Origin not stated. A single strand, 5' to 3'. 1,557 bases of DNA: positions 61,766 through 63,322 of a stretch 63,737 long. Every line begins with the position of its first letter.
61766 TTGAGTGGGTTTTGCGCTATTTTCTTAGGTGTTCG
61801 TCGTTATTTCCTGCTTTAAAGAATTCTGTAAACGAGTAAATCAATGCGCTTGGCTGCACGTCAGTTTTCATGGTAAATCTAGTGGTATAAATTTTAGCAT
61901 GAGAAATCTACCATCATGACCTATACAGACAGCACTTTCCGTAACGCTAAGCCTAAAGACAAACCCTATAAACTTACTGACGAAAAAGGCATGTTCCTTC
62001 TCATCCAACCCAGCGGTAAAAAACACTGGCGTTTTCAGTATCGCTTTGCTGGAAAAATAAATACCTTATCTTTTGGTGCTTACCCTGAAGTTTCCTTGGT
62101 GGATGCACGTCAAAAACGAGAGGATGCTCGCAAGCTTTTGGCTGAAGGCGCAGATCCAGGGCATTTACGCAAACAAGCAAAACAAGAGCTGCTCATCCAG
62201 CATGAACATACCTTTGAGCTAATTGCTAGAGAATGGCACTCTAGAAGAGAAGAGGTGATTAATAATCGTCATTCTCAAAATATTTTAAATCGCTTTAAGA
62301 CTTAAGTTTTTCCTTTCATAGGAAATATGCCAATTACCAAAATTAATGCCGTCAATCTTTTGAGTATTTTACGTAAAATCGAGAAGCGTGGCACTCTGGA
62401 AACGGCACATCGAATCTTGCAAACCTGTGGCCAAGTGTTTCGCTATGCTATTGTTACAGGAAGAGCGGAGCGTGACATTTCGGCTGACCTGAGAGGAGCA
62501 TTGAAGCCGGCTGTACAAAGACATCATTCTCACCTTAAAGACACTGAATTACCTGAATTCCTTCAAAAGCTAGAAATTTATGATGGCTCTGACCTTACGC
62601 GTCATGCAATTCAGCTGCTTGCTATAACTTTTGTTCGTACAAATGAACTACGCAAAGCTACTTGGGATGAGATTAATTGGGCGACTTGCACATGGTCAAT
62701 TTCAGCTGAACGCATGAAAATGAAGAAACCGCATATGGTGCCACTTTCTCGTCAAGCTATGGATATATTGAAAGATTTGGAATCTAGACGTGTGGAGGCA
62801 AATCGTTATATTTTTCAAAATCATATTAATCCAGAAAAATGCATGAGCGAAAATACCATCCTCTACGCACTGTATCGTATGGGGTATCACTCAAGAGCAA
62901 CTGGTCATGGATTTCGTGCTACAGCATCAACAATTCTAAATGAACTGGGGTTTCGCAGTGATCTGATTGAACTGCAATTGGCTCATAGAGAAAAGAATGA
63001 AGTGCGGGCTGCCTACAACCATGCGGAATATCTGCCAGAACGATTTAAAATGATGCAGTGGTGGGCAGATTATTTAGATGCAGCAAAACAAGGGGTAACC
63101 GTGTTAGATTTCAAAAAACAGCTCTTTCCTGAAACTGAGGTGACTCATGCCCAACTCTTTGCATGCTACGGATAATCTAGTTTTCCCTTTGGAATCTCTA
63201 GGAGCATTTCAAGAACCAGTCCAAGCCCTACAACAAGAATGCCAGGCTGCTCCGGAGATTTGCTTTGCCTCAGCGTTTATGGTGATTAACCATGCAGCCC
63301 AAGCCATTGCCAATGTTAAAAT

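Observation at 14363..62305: Five in-frame TAA codons interrupt otherwise continuous genes; all could be CAA (Gln)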

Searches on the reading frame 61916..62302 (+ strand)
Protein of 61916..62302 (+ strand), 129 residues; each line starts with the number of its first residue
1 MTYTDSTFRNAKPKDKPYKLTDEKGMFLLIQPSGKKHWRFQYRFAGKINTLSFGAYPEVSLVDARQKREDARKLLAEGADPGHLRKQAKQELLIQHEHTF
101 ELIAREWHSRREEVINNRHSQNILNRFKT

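Call 56: search_protein_families(library=pfam, proteins=[window:61916-62302:+], max_evalue=0.01)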
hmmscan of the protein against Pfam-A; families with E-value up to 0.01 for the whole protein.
window:61916-62302:+ (129 aa): 1 family
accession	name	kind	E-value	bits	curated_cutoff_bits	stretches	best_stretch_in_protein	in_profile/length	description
PF13356.12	Arm-DNA-bind_3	-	1.1e-24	86.7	27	1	4-87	2-82/83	Arm DNA-binding domain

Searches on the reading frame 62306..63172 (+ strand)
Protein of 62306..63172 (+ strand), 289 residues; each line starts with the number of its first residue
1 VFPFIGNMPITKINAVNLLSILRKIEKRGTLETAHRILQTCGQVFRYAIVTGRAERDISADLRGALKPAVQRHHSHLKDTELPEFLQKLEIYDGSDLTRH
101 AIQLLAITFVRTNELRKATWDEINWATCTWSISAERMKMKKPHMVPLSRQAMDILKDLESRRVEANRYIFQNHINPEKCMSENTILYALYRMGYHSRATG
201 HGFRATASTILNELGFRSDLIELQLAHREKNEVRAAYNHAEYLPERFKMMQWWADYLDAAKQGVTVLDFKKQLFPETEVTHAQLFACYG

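Call 56: search_protein_families(library=pfam, proteins=[window:62306-63172:+], max_evalue=0.01)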
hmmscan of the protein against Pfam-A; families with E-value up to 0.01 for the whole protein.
window:62306-63172:+ (289 aa): 2 families
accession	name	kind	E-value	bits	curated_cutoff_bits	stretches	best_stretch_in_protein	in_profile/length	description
PF22022.2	Phage_int_M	-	1.2e-24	86.8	27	1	1-65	32-96/96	Phage integrase central domain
PF00589.27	Phage_integrase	-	1.4e-22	80.7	27.1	1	79-241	5-169/172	Phage integrase family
